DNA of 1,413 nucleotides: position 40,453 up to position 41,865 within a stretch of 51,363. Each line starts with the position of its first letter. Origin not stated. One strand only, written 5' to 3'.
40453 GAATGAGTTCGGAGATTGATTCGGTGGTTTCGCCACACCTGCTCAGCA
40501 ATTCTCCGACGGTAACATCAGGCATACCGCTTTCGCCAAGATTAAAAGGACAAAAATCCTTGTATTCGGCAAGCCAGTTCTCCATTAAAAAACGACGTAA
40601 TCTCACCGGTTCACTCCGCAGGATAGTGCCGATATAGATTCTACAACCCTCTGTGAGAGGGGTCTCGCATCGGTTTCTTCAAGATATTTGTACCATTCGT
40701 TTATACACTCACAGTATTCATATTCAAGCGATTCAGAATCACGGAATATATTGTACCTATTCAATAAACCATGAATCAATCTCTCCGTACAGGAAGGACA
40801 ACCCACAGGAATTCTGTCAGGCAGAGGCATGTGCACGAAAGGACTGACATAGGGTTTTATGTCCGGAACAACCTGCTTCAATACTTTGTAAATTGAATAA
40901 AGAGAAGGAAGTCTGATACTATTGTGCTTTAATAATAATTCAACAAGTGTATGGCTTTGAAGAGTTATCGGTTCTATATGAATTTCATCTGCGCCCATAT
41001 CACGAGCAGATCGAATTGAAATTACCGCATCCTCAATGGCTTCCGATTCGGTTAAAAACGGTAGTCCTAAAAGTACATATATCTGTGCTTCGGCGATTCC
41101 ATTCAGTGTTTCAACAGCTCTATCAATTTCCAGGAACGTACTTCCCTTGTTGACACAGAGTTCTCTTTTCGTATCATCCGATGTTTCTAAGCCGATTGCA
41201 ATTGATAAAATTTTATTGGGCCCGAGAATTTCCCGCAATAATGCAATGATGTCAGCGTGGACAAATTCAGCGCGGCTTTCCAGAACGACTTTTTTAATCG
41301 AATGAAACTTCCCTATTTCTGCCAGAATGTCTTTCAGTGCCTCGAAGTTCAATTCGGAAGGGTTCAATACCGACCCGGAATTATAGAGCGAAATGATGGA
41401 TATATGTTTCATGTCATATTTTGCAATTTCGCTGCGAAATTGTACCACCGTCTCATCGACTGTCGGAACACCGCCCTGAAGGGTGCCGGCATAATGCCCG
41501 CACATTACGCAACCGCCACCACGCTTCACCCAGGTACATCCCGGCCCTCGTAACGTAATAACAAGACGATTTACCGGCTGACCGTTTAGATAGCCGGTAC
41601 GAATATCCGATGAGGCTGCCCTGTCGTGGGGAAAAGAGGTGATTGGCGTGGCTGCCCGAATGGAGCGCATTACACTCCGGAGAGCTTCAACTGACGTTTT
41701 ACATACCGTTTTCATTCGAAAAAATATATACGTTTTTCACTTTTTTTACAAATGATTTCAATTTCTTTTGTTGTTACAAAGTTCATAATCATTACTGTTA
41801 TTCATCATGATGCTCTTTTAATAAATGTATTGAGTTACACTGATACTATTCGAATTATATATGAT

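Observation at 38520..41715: Compact radical SAM / aminotransferase / ATP-grasp operon of unknown function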

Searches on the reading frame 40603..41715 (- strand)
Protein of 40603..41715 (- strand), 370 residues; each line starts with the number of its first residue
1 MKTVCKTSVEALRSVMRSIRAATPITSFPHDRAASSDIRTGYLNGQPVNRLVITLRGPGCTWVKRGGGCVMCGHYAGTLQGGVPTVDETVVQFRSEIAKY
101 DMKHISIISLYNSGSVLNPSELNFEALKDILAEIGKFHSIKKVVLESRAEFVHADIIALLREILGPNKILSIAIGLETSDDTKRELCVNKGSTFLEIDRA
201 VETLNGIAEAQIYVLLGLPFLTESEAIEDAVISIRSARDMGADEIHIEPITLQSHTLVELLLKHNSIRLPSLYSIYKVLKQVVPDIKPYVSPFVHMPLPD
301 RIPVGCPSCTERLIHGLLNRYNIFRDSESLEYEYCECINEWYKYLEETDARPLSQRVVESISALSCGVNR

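Call 3: search_protein_families(library=pfam, proteins=[window:40603-41715:-], max_evalue=0.01)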
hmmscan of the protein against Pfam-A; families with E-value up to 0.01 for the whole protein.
window:40603-41715:- (370 aa): 1 family
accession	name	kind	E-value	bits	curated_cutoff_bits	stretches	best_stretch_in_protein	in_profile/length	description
PF04055.27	Radical_SAM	-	0.00039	21.1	29.5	1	68-228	10-161/166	Radical SAM superfamily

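Call 4: search_protein_families(library=ncbifam, proteins=[window:40603-41715:-], max_evalue=0.01)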
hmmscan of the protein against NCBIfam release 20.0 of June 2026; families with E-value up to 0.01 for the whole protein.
window:40603-41715:- (370 aa): 1 family
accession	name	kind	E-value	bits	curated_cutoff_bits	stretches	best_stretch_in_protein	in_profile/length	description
TIGR01210.1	TIGR01210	equivalog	2.9e-58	197.6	212.15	1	43-350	8-308/313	archaeosine biosynthesis radical SAM protein RaSEA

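Call 5: find_homologous_proteins(query=window:40603-41715:-)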
Query window:40603-41715:- (370 aa): 167 proteins with E <= 0.001 among 5244 candidates; the best 120 are listed.
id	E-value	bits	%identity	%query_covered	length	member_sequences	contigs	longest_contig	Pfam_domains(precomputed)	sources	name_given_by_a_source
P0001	3.5e-226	768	95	96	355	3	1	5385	-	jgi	-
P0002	1.8e-201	687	81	100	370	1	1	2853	-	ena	-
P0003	3.2e-191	653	77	99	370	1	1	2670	-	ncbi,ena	-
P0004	7.7e-153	527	64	100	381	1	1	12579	-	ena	-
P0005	1.8e-150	519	63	99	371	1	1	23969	-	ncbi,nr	ncbi:MAG: hypothetical protein Q8O92_07110 [Candidatus Latescibacter sp.]|nr:hypothetical protein [C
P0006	3.8e-150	518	63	100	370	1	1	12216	-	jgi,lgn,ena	-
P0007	4.2e-150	518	63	99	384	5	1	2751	-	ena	-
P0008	3.5e-146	505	63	94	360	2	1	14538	-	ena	-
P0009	2.2e-145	502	61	99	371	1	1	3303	PF04055.28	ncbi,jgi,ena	ncbi:MAG: hypothetical protein WCU00_13590 [Candidatus Latescibacterota bacterium]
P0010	2.6e-145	502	63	94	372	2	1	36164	-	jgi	-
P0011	2.6e-144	499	61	99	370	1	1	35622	-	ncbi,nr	ncbi:hypothetical protein LLG96_07285 [bacterium]|nr:hypothetical protein [bacterium]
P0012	7.1e-144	497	62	99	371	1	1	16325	-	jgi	jgi:archaeosine synthase beta-subunit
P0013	3.9e-143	495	61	100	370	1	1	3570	-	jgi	jgi:archaeosine synthase beta-subunit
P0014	5.6e-143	494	62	96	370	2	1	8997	-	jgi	jgi:hypothetical protein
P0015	8.5e-143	494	60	96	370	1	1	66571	-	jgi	jgi:archaeosine synthase beta-subunit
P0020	1.5e-140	486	59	99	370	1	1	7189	PF04055.28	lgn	-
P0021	3.4e-140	485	59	99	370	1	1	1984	PF04055.28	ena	-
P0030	1.2e-135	470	57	97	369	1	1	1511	PF04055.28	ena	-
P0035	1.3e-134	467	58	98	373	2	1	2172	PF04055.28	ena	-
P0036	2.3e-134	466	58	96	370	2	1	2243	-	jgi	jgi:radical SAM enzyme (TIGR01210 family)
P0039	2.5e-133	462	58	96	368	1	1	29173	PF04055.28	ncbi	ncbi:hypothetical protein ACFL5H_01870 [Candidatus Latescibacterota bacterium]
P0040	2.2e-132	459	57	99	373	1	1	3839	PF04055.28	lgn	-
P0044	3.3e-129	449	58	96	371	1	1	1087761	PF04055.28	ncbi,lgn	-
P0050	3.2e-108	380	60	80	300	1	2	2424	-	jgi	jgi:radical SAM enzyme (TIGR01210 family)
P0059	6.3e-90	320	47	95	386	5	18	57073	-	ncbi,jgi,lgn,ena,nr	ncbi:MAG: TIGR01210 family radical SAM protein [Nitrospirae bacterium CG_4_10_14_3_um_filter_53_41]|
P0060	1.1e-89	319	46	95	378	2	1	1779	-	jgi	jgi:radical SAM enzyme (TIGR01210 family)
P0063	6.4e-88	313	42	95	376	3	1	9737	PF04055.28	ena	-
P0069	5.4e-65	238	45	79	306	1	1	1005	-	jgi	jgi:radical SAM enzyme (TIGR01210 family)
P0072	3.6e-59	219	37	89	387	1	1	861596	PF04055.28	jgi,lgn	-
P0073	6.7e-53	198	35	90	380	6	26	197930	-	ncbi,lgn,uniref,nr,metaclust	ncbi:hypothetical protein BJV85_003837 [Clostridium acetobutylicum]|uniref:Archaeal-type Fe-S oxidor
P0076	2.6e-49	186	34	91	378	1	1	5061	-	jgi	jgi:radical SAM enzyme (TIGR01210 family)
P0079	2.3e-42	163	29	98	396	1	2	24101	-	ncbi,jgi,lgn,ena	-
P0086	3.2e-39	153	29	96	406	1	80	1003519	-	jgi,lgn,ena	jgi:radical SAM enzyme (TIGR01210 family)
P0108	2.9e-34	137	29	95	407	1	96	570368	-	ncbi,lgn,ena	-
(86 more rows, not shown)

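Call 10: find_related_loci(query=A2, collection=genome_contigs, flank=8000)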
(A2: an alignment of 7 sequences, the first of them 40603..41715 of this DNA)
Query A2 (370 aa) in genome_contigs; peptide patterns used: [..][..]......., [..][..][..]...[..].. (x = any residue, [..] = any of these).
85 stretches matched a pattern; 23 encode a relative of the query (tblastn E <= 1e-3); 23 distinct loci.
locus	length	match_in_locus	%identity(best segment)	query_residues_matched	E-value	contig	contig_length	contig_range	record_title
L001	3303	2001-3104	61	1-368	2e-157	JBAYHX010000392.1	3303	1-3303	MAG: Candidatus Latescibacterota bacterium isolate SO_2016_GW1_16 scaffold57969_OW334_2016, whole genome shotgun sequenc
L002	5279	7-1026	63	28-367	9e-149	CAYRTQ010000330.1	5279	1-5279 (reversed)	MAG TPA_asm: uncultured bacterium isolate SRP192927_co3_107 genome assembly, contig: NODE_46488_length_5279_cov_4.008997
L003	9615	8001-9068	58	9-364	4e-143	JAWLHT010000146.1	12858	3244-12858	MAG: Candidatus Latescibacterota bacterium isolate 30dZY2.bin.79 NODE_5913_length_12858_cov_3.466181, whole genome shotg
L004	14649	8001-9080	58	8-367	3e-140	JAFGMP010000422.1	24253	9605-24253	MAG: Candidatus Latescibacterota bacterium isolate Zod_Metabat.481 k87_9212000, whole genome shotgun sequence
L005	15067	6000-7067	58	9-364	7e-137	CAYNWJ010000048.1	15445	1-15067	MAG TPA_asm: uncultured bacterium isolate SRP141376_co4_255 genome assembly, contig: NODE_6528_length_15445_cov_4.178493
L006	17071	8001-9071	54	9-365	4e-124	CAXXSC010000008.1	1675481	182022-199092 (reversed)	MAG: Candidatus Latescibacterota bacterium isolate 3219b954-e10d-4382-8a72-06d1161b35cc genome assembly, contig: contig_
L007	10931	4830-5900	46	14-364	2e-97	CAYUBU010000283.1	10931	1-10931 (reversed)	MAG TPA_asm: uncultured Nitrospirota bacterium isolate binchicken_co231_141 genome assembly, contig: k141_3578343, whole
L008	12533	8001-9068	46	12-368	4e-95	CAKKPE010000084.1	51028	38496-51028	bacterium isolate Hainich-H32-bin143-1 genome assembly, contig: H32-bin143_1_Hain_PNK108_H32_02um_194_length_51028_cov_7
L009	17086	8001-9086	39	8-370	2e-80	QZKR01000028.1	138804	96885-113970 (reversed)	MAG: Myxococcales bacterium isolate SURF_8 Ga0104751_1000062, whole genome shotgun sequence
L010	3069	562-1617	41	12-363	1e-78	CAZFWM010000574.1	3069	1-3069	MAG TPA_asm: uncultured Thermodesulfobacteriota bacterium isolate SRP077602_co7_231 genome assembly, contig: NODE_113715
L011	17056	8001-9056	41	12-364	4e-76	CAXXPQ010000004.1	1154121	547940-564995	MAG: Myxococcota bacterium isolate 47235228-1a69-4079-bee5-5cff8c319118 genome assembly, contig: contig_4, whole genome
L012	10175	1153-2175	37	14-357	2e-68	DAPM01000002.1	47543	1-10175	MAG TPA_asm: archaeon UBA543 isolate UBA543 UBA543_contig_12609, whole genome shotgun sequence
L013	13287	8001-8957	33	43-361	2e-53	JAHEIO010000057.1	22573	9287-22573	MAG: Gammaproteobacteria bacterium isolate Ww503 NODE_4830_length_22573_cov_20.333022, whole genome shotgun sequence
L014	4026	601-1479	34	50-341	9e-53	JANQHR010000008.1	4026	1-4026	MAG: Bacteroidales bacterium isolate PL24a_bin.19 k99_2361933, whole genome shotgun sequence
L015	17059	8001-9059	34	12-359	1e-58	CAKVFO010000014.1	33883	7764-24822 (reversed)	MAG: uncultured Clostridium sp. isolate REFINED_METABAT215_TOP10_CONTIGS_1500_ASSEMBLY_K77_MERGED__Hadza_MoBio_hadza-A-D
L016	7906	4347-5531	31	1-364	1e-49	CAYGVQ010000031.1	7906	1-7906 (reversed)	MAG TPA_asm: uncultured archaeon isolate ERP119294_co3_274 genome assembly, contig: NODE_8628_length_7906_cov_7.552796,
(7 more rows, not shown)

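Call 14: search_protein_families(library=pfam, proteins=[L007:7168-9258:+, L008:10220-12376:+, L004:7418-7930:+, L004:11400-12104:+, L006:5706-6938:-, L006:4974-5672:-, L016:5535-6650:+, L012:629-1102:+, L009:7150-7956:+, L011:5768-7822:+], max_evalue=0.001)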
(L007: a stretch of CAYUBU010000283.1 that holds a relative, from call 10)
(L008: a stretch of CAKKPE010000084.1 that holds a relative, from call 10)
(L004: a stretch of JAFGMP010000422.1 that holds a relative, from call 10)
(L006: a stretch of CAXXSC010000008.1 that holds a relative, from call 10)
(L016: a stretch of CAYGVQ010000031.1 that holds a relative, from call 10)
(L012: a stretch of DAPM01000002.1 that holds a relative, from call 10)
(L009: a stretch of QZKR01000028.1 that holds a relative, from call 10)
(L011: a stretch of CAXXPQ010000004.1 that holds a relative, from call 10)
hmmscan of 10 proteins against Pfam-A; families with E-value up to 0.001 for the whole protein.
L007:7168-9258:+ (696 aa): 6 families
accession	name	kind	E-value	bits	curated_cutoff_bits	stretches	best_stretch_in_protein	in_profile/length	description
PF07478.18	Dala_Dala_lig_C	-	1.3e-39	136.3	24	1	140-319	32-204/204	D-ala D-ala ligase C-terminus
PF04055.27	Radical_SAM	-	6e-09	36.7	29.5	1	446-595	3-158/166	Radical SAM superfamily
PF02655.19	ATP-grasp_3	-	2.3e-07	31.4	23.2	1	111-288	3-155/160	ATP-grasp domain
PF12544.13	LAM_C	-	2.9e-07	31.1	26.7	1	638-688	1-53/127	Lysine-2,3-aminomutase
PF13535.11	ATP-grasp_4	-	9.8e-05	22.5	27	1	144-290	2-152/160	ATP-grasp domain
PF13353.11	Fer4_12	-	0.00018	22.3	22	1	450-523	15-87/137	4Fe-4S single cluster domain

L008:10220-12376:+ (718 aa): 4 families
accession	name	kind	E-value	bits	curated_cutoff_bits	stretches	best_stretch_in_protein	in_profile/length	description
PF07478.18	Dala_Dala_lig_C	-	1.1e-39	136.6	24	1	145-322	34-204/204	D-ala D-ala ligase C-terminus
PF12544.13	LAM_C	-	2.9e-09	37.6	26.7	1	647-702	2-59/127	Lysine-2,3-aminomutase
PF04055.27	Radical_SAM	-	7.9e-09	36.3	29.5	1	454-601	3-156/166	Radical SAM superfamily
PF02655.19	ATP-grasp_3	-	1.1e-06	29.2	23.2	1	114-291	3-155/160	ATP-grasp domain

L004:7418-7930:+ (170 aa): 2 families
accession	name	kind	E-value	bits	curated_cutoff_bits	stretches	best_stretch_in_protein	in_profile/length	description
PF00156.33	Pribosyltran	-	1.3e-16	60.7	26.3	1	47-148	28-124/158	Phosphoribosyl transferase domain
PF14681.12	UPRTase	-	1.8e-06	28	27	1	110-155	119-164/206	Uracil phosphoribosyltransferase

L004:11400-12104:+ (234 aa): 2 families
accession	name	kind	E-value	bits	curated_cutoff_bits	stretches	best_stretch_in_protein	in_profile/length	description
PF02683.22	DsbD_TM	-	2.1e-46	158.4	27.1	1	19-225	4-213/219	Cytochrome C biogenesis protein transmembrane domain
PF13386.12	DsbD_2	-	1.3e-12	48.5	24.9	1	23-223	2-197/199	Cytochrome C biogenesis protein transmembrane region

L006:5706-6938:- (410 aa): 14 families
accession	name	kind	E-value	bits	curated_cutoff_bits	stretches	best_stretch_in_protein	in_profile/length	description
PF14559.12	TPR_19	-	1.1e-12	48.5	25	0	110-150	8-48/68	Tetratricopeptide repeat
PF07719.23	TPR_2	-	1.2e-11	44.2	27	0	335-359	5-29/34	Tetratricopeptide repeat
PF13432.12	TPR_16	-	2.2e-11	44.4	32.7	0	71-125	9-63/65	Tetratricopeptide repeat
PF13431.12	TPR_17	-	5.9e-11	42.2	24.4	0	116-147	2-33/34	Tetratricopeptide repeat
PF13428.12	TPR_14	-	2.4e-10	40.5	23.5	0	95-132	3-40/44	Tetratricopeptide repeat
PF23914.1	TPR_CcmH_CycH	-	3.2e-08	34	42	1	72-160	63-154/158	Cytochrome c-type biogenesis protein H TPR domain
PF00515.34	TPR_1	-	1.5e-07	31.4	27.8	0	337-355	7-25/34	Tetratricopeptide repeat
PF13181.12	TPR_8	-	4e-07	30.1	25.7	0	334-355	4-25/34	Tetratricopeptide repeat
PF13176.12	TPR_7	-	5.2e-06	26.6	27.9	0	132-157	4-29/36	Tetratricopeptide repeat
PF13429.12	TPR_15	-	1e-05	25.5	26.2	0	70-121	225-276/280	Tetratricopeptide repeat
PF12895.13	ANAPC3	-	6.4e-05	23.6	27.2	0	81-151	11-80/82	Anaphase-promoting complex, cyclosome, subunit 3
PF23241.1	HAT_PRP39_C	-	0.00016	22.2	33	1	60-171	29-137/139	PRP39 C-terminal HAT repeat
PF13174.12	TPR_6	-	0.00035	21.5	26.3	0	99-125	6-32/33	Tetratricopeptide repeat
PF24575.1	TPR_Slam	-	0.00047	21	35.2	0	58-146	14-100/104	Surface lipoprotein assembly modifier, N-terminal TPR repeats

L006:4974-5672:- (232 aa): 1 family
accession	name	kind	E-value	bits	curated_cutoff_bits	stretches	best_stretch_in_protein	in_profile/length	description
PF03544.19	TonB_C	-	8.8e-17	61.8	24.6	1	155-230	2-79/79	Gram-negative bacterial TonB protein C-terminal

L016:5535-6650:+ (371 aa): 1 family
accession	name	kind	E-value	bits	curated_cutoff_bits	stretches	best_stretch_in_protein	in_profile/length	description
PF00291.31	PALP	-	1.6e-39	136.5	35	1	87-362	18-292/295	Pyridoxal-phosphate dependent enzyme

L012:629-1102:+ (157 aa): 6 families
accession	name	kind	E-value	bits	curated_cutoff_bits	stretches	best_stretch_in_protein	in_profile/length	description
PF01037.27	AsnC_trans_reg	-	9.5e-16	57.9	25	1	84-145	10-71/73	Lrp/AsnC ligand binding domain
PF13412.12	HTH_24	-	3.7e-14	52.5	21.9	1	3-50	1-48/48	Winged helix-turn-helix DNA-binding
PF13404.12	HTH_AsnC-type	-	2.2e-11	43.8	27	1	3-44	1-42/42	AsnC-type helix-turn-helix domain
PF22482.2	AsnC_trans_reg_3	-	8.1e-06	26.3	24.4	1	85-145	24-83/95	PF0864 C-terminal dimeric alpha+beta barrel domain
PF12802.13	MarR_2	-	0.00049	20.6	27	0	10-51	10-52/61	MarR family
PF09339.16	HTH_IclR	-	0.00051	20.2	22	0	18-48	16-47/52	IclR helix-turn-helix domain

L009:7150-7956:+ (268 aa): 0 families

L011:5768-7822:+ (684 aa): 6 families
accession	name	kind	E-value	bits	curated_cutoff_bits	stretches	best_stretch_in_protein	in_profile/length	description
PF22352.2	K319L-like_PKD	-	1.7e-09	38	27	1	398-495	1-83/84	K319L-like, PKD domain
PF18911.6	PKD_4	-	2.2e-07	31.2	27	0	395-430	5-40/85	PKD domain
PF15780.11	ASH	-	3.4e-07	30.8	27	1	173-256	13-93/98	Abnormal spindle-like microcephaly-assoc'd, ASPM-SPD-2-Hydin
PF22073.2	Cep192_D4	-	1.8e-06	28.5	35.5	0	174-266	11-108/112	Cep192 domain 4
PF00801.26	PKD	-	0.00015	22.2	23.5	0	401-481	8-69/80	PKD domain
PF22544.2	HYDIN_VesB_CFA65-like_Ig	-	0.00021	21.9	25.5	0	171-255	7-88/100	HYDIN/CFA65/VesB-like, Ig-like domain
